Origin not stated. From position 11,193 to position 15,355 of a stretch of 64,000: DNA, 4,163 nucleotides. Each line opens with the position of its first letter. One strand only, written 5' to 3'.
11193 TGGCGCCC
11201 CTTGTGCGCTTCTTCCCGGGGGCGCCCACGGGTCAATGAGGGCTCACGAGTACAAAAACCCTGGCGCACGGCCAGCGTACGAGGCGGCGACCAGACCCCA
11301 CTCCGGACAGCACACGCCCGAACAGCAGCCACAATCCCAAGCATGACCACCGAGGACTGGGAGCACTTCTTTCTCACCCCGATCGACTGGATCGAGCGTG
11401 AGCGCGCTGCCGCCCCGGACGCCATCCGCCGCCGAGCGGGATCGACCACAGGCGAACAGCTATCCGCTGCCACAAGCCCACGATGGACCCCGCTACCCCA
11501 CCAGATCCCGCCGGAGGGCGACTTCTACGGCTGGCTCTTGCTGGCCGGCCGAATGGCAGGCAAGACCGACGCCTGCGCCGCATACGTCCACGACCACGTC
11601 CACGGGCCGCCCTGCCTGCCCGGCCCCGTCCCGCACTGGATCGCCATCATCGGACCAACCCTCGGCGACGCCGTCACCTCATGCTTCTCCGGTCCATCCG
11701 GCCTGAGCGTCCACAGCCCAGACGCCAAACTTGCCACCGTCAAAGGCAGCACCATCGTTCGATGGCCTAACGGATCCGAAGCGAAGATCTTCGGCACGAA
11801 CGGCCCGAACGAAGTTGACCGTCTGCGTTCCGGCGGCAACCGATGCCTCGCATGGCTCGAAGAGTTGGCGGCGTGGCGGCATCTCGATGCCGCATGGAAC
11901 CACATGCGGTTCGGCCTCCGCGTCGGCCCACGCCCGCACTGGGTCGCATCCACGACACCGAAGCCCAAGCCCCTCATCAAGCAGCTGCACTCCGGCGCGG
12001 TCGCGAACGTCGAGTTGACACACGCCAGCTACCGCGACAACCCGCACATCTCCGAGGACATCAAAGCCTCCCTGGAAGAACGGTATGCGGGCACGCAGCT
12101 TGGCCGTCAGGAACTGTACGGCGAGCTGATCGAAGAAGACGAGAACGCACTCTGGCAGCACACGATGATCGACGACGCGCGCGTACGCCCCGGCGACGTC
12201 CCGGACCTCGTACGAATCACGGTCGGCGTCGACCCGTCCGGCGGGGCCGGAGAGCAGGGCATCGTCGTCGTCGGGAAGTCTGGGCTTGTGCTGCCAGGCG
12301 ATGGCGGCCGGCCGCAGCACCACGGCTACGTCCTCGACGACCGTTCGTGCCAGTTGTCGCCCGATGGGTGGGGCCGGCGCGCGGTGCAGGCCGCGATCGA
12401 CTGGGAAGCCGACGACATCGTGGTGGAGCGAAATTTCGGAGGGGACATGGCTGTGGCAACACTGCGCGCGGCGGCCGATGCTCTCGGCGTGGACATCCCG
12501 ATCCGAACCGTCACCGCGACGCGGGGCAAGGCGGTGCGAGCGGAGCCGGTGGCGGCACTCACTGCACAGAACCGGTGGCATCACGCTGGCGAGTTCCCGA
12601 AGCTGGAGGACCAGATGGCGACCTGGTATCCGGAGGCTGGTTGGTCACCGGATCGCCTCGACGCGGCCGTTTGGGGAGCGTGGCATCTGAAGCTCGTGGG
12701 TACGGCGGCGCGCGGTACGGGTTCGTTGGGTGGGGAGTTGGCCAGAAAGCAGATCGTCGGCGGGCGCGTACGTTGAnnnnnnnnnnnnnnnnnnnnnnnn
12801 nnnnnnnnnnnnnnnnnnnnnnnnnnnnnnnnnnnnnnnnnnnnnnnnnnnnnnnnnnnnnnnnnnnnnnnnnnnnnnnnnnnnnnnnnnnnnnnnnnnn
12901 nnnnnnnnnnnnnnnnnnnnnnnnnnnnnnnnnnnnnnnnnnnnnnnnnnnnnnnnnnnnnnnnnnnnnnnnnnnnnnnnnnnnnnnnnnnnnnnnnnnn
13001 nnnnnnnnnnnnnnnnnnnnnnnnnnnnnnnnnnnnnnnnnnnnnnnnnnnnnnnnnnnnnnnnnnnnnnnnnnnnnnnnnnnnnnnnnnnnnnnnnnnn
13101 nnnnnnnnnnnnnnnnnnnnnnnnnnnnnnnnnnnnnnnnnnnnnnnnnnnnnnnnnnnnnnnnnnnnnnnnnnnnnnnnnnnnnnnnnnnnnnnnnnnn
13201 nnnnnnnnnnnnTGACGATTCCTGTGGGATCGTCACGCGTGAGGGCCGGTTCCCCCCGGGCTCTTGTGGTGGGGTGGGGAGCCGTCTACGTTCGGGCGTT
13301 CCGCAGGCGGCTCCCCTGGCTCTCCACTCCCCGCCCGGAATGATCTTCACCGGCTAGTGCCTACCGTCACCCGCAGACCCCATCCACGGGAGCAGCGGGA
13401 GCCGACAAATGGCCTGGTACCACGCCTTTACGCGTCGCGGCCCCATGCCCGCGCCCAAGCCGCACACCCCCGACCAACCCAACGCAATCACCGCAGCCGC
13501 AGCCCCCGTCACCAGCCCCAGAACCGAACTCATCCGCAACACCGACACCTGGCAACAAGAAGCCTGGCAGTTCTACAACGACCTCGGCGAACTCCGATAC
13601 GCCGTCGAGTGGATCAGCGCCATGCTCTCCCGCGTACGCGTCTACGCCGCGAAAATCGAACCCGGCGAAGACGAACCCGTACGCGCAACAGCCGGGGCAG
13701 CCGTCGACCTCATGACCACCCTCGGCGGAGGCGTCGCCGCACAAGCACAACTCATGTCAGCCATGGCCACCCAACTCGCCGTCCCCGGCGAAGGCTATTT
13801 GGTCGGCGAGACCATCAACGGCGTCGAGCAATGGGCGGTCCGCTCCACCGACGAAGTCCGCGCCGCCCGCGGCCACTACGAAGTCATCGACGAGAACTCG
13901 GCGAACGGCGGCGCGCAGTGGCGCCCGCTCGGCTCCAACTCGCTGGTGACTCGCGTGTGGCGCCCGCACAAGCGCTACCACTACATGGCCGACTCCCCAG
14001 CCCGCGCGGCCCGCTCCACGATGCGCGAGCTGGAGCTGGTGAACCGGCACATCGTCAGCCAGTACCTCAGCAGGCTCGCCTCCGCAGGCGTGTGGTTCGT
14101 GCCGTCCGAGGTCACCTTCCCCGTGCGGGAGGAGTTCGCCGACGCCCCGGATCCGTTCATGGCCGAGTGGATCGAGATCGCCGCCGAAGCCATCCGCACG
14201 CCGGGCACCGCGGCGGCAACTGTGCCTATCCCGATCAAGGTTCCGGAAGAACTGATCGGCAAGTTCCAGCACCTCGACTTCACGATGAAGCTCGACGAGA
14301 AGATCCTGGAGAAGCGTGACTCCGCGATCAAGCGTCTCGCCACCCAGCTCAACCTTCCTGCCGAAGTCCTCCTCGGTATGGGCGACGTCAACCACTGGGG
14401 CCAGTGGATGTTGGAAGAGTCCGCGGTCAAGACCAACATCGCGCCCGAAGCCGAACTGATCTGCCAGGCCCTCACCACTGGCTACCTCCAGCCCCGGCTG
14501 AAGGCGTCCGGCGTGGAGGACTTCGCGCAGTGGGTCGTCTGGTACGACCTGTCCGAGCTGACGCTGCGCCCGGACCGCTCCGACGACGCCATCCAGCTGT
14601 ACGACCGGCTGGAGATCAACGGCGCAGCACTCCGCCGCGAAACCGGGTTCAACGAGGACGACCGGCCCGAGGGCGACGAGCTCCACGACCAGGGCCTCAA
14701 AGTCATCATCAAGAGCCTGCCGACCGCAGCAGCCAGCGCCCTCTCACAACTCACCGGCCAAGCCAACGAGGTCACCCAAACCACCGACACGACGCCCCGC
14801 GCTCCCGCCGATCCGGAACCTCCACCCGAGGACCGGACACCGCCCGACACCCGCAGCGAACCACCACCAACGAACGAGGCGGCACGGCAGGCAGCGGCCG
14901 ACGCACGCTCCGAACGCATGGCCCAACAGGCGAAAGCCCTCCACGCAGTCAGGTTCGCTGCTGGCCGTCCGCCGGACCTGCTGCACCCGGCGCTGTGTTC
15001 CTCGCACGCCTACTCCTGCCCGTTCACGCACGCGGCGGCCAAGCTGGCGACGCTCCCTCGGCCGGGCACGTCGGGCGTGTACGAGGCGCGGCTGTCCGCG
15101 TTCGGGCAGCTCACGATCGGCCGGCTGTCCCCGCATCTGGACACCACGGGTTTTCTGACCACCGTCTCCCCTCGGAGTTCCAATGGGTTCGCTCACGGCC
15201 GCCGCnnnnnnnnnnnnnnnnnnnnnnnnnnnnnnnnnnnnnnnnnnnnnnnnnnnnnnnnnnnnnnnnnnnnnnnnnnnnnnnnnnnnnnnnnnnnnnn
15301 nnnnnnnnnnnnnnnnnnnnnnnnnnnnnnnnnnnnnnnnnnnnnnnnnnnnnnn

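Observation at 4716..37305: Repeated phage-specific late promoter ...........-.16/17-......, mostly driving leaderless genes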

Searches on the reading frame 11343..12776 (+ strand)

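Call 55: search_protein_families(library=pfam, max_evalue=0.001, proteins=[window:11343-12776:+])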
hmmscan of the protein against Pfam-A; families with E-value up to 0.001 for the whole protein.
window:11343-12776:+ (477 aa): 2 families
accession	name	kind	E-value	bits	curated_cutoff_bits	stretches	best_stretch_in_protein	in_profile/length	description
PF03237.21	Terminase_6N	-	2.2e-14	54.1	22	1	66-274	2-211/215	Terminase large subunit, T4likevirus-type, N-terminal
PF17289.8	Terminase_6C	-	4.4e-05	23.9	22.6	1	311-444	19-150/155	Terminase RNaseH-like domain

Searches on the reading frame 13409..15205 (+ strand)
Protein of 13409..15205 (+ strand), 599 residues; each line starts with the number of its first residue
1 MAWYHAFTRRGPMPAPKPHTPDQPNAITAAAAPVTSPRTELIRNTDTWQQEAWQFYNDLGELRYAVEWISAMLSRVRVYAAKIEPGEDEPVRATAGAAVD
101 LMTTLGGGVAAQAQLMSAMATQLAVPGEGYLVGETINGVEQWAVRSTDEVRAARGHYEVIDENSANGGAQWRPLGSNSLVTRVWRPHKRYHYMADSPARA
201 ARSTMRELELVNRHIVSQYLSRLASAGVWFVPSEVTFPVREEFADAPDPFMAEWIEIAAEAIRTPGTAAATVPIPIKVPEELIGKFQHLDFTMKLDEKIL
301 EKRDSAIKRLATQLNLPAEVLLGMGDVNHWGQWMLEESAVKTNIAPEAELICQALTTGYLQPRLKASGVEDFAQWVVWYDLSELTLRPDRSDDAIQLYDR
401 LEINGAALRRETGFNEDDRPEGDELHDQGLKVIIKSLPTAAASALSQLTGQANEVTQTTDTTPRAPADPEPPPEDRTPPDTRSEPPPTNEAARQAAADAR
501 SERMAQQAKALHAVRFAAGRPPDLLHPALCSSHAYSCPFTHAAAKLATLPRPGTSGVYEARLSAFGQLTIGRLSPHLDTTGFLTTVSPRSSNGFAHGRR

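Call 15: find_related_loci(query=window:13409-15205:+, collection=viral_contigs, flank=10000)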
Query window:13409-15205:+ (599 aa) in viral_contigs; peptide patterns used: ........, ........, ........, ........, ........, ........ (x = any residue, [..] = any of these).
54 stretches matched a pattern; 52 encode a relative of the query (tblastn E <= 1e-3); 51 distinct loci.
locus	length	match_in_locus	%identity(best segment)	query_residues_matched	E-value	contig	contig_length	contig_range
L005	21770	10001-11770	84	1-598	0e+0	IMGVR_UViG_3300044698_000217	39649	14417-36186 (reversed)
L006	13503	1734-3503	84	1-598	0e+0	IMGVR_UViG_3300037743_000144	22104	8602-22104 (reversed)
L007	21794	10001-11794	76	1-599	0e+0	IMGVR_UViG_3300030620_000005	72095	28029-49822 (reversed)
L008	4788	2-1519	87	92-598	0e+0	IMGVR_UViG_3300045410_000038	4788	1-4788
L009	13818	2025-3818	75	1-599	0e+0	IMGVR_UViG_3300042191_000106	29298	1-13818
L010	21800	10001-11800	75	1-599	0e+0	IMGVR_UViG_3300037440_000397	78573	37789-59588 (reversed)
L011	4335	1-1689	76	38-599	0e+0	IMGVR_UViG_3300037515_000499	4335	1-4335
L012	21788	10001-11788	71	1-599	0e+0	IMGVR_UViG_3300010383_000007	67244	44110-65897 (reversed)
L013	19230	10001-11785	70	1-598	0e+0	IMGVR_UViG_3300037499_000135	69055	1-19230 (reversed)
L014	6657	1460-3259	70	1-599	0e+0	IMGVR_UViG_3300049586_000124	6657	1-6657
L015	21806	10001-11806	69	1-599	0e+0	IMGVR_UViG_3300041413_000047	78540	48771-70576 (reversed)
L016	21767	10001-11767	68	1-598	0e+0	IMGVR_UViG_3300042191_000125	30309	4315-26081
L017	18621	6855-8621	68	1-598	0e+0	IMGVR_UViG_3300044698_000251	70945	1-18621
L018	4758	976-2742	68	1-598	0e+0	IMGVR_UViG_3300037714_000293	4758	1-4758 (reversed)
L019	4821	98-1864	68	1-598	0e+0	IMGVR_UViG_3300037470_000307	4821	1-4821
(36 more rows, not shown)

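Call 47: search_dna_similar(query=window:13409-15205:+, collection=phages, mode=protein, max_rows=15, max_evalue=1e-10)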
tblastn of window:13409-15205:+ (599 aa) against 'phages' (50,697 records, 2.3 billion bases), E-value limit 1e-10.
Records with a match: 877; places in all: 877; records where one place covers at least 80% of the query: 0.
Best place of each record, by identity: <60% 877.
By first word of the organism name: Mycobacterium 496; Gordonia 198; Microbacterium 131; Arthrobacter 18; Streptomyces 17; Rhodococcus 3; Tsukamurella 2; Curtobacterium 2; Mycolicibacterium 2; Actinoplanes 2; and 6 more.
By host as written in the record: Mycobacterium smegmatis mc2 155 348; Gordonia terrae 3612 155; Mycobacterium smegmatis mc#155 83; Microbacterium foliorum NRRL B-24224 58; Microbacterium foliorum NRRL B-24224 SEA 29; Microbacterium paraoxydans NWU1 27; Gordonia terrae CAG3 16; Gordonia rubripertincta NRRL B-16540 12; and 54 more.
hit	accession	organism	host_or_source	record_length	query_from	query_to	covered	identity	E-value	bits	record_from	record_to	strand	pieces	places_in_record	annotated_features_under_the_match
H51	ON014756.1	Pseudanabaena phage Pam4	Pseudanabaena sp.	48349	24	453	72%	37.0%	4e-65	237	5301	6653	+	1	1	portal protein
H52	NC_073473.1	Streptomyces phage TurkishDelight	Streptomyces scabiei RL-34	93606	48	424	63%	39.7%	1e-67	245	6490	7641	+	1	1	11: portal protein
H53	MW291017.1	Streptomyces phage TurkishDelight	Streptomyces scabiei RL-34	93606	48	424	63%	39.7%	1e-67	245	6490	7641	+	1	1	11: portal protein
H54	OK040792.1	Microbacterium phage Kozie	Microbacterium paraoxydans NWU1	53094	12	455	74%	32.3%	4e-55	208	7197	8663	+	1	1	14: portal protein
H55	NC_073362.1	Microbacterium phage Kozie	Microbacterium paraoxydans NWU1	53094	12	455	74%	32.3%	4e-55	208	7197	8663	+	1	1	14: portal protein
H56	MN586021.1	Arthrobacter phage Beagle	Arthrobacter globiformis NRRL B-2979 SEA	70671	16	439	71%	33.6%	7e-59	219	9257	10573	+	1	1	23: portal protein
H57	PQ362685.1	Arthrobacter phage Pointis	Arthrobacter globiformis B-2979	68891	16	439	71%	33.6%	1e-58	218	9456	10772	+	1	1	22: portal protein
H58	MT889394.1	Arthrobacter phage Odyssey395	Arthrobacter globiformis NRRL B-2979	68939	16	439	71%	33.6%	2e-58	218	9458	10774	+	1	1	24: portal protein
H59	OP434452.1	Arthrobacter phage Pureglobe5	Arthrobacter globiformis B-2979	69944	16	439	71%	33.6%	2e-58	218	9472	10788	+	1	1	24: portal protein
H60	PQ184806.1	Arthrobacter phage MellowYellow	Arthrobacter globiformis B-2979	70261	16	439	71%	33.6%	2e-58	218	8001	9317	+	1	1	19: portal protein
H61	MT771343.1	Gordonia phage Clown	Gordonia terrae 3612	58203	25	448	71%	33.3%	1e-52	201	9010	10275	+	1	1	16: portal protein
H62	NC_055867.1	Gordonia phage Clown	Gordonia terrae 3612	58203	25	448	71%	33.3%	1e-52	201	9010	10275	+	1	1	16: portal protein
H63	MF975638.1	Streptomyces phage Abt2graduatex2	Streptomyces griseus ATCC 10137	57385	25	424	67%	35.0%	6e-59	219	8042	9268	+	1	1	portal protein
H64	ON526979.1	Streptomyces phage Asis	Streptomyces griseus ATCC 10137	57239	16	424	68%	34.1%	1e-56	212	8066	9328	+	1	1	10: portal protein | 9: hypothetical protein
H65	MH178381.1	Streptomyces phage BayC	Streptomyces griseus ATCC 10137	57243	16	424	68%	34.1%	1e-56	212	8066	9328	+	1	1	10: portal protein | 9: hypothetical protein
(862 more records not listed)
